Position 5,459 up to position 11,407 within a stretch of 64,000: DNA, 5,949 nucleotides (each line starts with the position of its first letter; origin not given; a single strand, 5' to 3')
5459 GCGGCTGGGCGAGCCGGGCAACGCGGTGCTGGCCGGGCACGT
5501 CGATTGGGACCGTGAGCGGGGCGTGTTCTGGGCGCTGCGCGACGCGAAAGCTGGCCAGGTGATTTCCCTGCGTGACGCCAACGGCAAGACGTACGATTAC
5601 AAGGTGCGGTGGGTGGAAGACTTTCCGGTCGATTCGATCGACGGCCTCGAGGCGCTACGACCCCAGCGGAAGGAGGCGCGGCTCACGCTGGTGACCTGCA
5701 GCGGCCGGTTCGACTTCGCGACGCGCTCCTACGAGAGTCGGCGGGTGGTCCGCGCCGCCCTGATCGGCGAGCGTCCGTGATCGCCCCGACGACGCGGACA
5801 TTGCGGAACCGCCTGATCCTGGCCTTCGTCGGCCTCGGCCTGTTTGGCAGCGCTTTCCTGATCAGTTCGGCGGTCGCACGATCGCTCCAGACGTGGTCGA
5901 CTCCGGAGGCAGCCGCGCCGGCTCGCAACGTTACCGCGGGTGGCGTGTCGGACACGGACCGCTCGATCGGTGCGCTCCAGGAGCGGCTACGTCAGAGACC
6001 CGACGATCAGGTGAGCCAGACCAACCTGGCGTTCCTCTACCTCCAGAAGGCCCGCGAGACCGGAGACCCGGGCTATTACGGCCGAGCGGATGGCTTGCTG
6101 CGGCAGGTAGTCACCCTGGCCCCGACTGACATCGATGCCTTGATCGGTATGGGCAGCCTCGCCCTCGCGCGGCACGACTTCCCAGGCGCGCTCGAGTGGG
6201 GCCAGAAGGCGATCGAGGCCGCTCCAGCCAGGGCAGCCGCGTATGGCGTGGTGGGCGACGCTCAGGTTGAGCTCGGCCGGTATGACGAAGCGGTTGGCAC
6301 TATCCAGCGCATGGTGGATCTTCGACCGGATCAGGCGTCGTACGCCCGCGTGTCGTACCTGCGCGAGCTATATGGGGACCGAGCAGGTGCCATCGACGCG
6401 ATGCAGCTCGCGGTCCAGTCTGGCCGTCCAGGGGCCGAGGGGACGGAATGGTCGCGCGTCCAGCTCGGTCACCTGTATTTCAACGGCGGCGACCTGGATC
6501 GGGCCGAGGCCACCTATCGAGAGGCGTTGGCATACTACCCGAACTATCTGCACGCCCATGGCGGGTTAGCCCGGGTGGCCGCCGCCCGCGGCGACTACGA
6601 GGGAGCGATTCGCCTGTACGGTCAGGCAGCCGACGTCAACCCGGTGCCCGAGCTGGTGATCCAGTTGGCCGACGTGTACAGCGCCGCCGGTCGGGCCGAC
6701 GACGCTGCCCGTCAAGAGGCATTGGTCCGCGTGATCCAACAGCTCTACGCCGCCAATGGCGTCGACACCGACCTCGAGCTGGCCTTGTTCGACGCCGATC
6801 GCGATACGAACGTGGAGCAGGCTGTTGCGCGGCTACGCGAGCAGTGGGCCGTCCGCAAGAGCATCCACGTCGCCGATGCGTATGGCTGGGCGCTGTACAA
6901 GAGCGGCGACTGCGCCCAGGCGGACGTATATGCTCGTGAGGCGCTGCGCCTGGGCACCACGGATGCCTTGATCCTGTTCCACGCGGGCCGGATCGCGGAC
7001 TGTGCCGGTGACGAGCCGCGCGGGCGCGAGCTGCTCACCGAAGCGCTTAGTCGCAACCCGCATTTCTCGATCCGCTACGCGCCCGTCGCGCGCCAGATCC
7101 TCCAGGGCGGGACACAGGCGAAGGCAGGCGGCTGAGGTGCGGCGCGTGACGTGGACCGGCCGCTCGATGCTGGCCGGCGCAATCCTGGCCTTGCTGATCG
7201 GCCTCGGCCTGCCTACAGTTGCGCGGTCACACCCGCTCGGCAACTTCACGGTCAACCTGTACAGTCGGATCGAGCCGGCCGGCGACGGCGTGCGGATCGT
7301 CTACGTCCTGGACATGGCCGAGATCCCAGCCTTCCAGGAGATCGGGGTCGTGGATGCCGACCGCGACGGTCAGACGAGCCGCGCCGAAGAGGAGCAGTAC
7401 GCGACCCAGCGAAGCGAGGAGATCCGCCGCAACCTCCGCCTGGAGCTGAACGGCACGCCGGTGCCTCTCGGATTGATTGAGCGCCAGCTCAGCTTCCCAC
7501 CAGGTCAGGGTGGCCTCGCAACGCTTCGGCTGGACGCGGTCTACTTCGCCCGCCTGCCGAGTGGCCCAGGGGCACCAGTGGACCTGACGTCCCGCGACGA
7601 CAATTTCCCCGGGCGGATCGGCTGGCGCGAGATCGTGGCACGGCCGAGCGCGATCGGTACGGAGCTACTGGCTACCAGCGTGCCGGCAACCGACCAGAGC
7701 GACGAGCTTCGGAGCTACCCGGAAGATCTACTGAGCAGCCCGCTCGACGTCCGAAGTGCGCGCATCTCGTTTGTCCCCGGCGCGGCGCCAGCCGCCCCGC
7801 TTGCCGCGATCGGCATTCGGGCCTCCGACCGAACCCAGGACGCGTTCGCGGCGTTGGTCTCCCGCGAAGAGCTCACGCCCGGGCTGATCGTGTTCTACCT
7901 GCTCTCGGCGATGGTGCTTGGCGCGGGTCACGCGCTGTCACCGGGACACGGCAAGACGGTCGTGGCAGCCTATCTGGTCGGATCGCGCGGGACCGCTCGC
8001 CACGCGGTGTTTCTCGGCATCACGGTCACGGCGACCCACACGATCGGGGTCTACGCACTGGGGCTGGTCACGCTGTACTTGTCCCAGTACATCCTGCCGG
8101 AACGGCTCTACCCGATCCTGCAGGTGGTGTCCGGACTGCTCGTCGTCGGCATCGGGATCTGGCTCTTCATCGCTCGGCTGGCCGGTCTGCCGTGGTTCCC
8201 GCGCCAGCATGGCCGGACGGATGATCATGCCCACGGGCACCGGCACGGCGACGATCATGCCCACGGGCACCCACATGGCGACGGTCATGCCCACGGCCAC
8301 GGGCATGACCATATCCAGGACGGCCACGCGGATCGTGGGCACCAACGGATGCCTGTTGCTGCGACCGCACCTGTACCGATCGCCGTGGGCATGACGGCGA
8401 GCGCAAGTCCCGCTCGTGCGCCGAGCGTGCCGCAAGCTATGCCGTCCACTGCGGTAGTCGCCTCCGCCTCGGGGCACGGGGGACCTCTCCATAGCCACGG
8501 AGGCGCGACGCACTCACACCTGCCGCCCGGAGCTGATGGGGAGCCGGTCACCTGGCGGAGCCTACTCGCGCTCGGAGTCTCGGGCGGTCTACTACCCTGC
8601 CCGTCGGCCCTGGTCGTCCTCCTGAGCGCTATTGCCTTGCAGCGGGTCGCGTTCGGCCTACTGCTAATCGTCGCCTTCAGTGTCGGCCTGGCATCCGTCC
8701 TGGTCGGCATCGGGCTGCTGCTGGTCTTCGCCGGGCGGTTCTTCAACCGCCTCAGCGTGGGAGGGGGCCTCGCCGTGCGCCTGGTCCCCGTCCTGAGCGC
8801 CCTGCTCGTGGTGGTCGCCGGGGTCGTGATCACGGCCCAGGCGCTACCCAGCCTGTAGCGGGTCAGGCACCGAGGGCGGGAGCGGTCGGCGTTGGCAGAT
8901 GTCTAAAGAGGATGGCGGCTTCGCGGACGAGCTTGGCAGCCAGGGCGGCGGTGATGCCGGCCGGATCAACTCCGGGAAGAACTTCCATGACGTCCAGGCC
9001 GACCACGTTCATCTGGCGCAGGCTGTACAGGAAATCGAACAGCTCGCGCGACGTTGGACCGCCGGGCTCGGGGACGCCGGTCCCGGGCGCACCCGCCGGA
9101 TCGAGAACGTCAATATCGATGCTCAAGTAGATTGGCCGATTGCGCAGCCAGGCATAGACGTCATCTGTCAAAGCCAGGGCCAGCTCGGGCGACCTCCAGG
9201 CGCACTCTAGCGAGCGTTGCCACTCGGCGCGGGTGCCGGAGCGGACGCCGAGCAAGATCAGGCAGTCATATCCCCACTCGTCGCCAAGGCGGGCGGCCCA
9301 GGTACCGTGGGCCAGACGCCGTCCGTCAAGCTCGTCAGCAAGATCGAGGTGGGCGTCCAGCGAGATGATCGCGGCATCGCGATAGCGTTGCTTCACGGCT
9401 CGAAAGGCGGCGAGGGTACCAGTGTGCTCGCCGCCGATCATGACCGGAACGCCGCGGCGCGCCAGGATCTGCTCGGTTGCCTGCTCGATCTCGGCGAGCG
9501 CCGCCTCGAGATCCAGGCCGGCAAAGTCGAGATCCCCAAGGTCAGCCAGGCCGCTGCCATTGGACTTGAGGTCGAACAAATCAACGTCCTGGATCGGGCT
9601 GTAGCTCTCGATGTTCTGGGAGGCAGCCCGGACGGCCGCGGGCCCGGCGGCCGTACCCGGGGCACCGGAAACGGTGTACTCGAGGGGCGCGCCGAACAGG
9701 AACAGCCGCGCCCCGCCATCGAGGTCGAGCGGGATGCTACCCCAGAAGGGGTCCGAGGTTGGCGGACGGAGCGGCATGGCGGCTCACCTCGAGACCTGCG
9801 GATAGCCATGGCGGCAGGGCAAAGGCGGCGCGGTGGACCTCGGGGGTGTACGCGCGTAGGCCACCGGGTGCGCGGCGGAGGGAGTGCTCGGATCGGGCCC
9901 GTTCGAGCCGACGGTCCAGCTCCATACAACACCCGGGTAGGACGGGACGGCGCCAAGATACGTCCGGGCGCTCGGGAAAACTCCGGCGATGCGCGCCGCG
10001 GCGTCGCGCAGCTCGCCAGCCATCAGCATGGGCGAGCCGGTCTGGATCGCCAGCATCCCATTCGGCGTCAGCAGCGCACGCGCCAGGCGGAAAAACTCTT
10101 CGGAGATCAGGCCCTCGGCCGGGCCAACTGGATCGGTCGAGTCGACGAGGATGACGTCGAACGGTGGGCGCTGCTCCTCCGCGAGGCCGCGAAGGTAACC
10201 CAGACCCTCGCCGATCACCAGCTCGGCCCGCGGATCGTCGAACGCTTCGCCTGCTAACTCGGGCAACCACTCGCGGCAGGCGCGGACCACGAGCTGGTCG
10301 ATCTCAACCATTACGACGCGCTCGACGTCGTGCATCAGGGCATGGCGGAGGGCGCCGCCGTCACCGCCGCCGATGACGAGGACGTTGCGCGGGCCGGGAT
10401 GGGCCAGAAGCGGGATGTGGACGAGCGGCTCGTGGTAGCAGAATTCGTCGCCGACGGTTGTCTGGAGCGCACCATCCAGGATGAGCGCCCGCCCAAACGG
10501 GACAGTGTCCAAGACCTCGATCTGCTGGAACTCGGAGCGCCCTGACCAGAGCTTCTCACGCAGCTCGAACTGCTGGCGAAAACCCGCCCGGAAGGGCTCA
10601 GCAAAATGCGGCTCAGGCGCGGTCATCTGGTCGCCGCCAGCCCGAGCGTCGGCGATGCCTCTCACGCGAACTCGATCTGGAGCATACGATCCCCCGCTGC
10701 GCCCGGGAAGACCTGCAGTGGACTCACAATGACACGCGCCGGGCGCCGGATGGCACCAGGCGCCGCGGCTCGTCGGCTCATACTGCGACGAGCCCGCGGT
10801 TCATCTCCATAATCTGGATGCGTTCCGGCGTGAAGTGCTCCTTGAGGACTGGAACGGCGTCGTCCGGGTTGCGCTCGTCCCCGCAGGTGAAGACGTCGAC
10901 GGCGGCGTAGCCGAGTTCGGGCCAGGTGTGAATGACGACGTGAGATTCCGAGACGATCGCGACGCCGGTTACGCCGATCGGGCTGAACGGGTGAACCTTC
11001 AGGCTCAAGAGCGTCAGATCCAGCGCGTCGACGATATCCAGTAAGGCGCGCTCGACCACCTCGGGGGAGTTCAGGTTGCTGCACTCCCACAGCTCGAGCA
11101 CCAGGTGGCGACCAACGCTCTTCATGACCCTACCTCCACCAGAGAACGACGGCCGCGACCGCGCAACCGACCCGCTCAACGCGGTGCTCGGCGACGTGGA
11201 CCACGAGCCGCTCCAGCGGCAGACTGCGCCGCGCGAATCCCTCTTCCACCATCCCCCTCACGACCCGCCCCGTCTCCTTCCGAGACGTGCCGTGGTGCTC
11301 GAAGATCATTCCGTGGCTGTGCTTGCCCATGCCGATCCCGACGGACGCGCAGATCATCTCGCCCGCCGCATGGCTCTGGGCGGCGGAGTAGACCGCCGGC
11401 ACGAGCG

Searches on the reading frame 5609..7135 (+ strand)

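Call 46: search_protein_families(library=pfam, max_evalue=0.0001, proteins=[window:5609-7135:+])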
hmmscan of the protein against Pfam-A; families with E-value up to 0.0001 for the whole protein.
window:5609-7135:+ (508 aa): 14 families
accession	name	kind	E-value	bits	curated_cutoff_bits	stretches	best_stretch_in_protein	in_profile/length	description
PF07719.23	TPR_2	-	6.7e-21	73.1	27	0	285-313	6-34/34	Tetratricopeptide repeat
PF14559.12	TPR_19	-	3.3e-19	69.4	25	3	294-344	5-55/68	Tetratricopeptide repeat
PF13431.12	TPR_17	-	2.8e-14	52.6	24.4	0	303-334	2-33/34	Tetratricopeptide repeat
PF13432.12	TPR_16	-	4e-14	53.2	32.7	2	285-341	2-57/65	Tetratricopeptide repeat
PF13424.12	TPR_12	-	1.7e-13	51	30.1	1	282-342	5-73/77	Tetratricopeptide repeat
PF13181.12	TPR_8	-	9.6e-13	47.6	25.7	0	284-312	5-33/34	Tetratricopeptide repeat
PF13428.12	TPR_14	-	1.6e-12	47.2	23.5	0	283-322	4-43/44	Tetratricopeptide repeat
PF00515.34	TPR_1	-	2.5e-12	46.5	27.8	0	285-313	6-34/34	Tetratricopeptide repeat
PF13176.12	TPR_7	-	1.4e-11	43.9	27.9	0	316-341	1-28/36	Tetratricopeptide repeat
PF23914.1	TPR_CcmH_CycH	-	1.3e-10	41.8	42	0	115-201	65-147/158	Cytochrome c-type biogenesis protein H TPR domain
PF13414.12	TPR_11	-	5.2e-09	36.1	26.8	0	287-320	1-34/42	TPR repeat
PF13174.12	TPR_6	-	7.6e-09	36.1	26.3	0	285-312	5-32/33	Tetratricopeptide repeat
PF17874.7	TPR_MalT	-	2e-07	31.1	45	1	194-343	20-190/336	MalT-like TPR region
PF13374.12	TPR_10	-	7.1e-06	26.3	27.5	0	282-308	4-30/42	Tetratricopeptide repeat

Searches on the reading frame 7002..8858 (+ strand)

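Call 18: search_protein_families(library=pfam, max_evalue=0.001, proteins=[window:7002-8858:+])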
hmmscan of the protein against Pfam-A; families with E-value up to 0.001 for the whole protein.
window:7002-8858:+ (618 aa): 2 families
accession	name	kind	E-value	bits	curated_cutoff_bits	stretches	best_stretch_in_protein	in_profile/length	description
PF03824.22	NicO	-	2.2e-15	57.2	27.7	2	300-427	5-137/287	High-affinity nickel-transport protein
PF13386.12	DsbD_2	-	2.5e-06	28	24.9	1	516-605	116-195/199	Cytochrome C biogenesis protein transmembrane region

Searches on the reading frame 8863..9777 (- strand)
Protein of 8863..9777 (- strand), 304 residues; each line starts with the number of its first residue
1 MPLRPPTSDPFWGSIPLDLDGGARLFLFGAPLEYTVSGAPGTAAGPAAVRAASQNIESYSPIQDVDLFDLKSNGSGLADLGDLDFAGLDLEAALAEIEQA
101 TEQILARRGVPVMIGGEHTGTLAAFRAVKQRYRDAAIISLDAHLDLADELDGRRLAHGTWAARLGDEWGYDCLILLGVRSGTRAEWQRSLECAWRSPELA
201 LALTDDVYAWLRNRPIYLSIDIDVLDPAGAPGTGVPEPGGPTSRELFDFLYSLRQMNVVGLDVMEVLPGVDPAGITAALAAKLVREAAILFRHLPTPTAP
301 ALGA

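Call 46: search_protein_families(library=pfam, max_evalue=0.0001, proteins=[window:8863-9777:-])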
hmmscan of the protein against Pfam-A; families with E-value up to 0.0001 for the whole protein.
window:8863-9777:- (304 aa): 1 family
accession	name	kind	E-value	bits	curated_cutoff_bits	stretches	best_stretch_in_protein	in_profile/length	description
PF00491.26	Arginase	-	3.8e-64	217.3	22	1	25-287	3-277/280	Arginase family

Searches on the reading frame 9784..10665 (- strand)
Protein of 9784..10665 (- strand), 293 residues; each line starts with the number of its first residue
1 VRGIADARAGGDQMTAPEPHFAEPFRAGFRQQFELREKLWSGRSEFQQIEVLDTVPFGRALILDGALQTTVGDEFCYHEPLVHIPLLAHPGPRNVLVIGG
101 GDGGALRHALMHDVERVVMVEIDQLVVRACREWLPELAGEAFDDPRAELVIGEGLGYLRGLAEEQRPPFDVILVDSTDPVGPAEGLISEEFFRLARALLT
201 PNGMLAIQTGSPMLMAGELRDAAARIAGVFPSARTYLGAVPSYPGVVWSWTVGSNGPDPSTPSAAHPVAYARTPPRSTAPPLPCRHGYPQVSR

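Call 46: search_protein_families(library=pfam, max_evalue=0.0001, proteins=[window:9784-10665:-])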
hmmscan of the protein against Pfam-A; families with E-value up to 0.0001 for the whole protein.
window:9784-10665:- (293 aa): 2 families
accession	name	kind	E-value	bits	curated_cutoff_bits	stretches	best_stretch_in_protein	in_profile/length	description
PF01564.23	Spermine_synth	-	5.1e-51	173.3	22.9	1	74-256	1-179/186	Spermine/spermidine synthase domain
PF17284.7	Spermine_synt_N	-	5.4e-11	42.7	22.1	1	27-70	9-52/53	Spermidine synthase tetramerisation domain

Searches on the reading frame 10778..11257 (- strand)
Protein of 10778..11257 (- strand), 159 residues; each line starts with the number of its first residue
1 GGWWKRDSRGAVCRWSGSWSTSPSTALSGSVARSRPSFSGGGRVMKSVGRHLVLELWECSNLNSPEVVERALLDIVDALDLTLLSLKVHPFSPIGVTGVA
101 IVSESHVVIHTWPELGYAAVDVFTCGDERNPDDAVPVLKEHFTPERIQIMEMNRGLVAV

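Call 46: search_protein_families(library=pfam, max_evalue=0.0001, proteins=[window:10778-11257:-])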
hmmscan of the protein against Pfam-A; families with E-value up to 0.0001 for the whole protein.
window:10778-11257:- (159 aa): 1 family
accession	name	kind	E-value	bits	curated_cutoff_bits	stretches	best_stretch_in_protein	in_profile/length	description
PF02675.21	AdoMet_dc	-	2.7e-36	124.6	25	1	51-155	1-107/107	S-adenosylmethionine decarboxylase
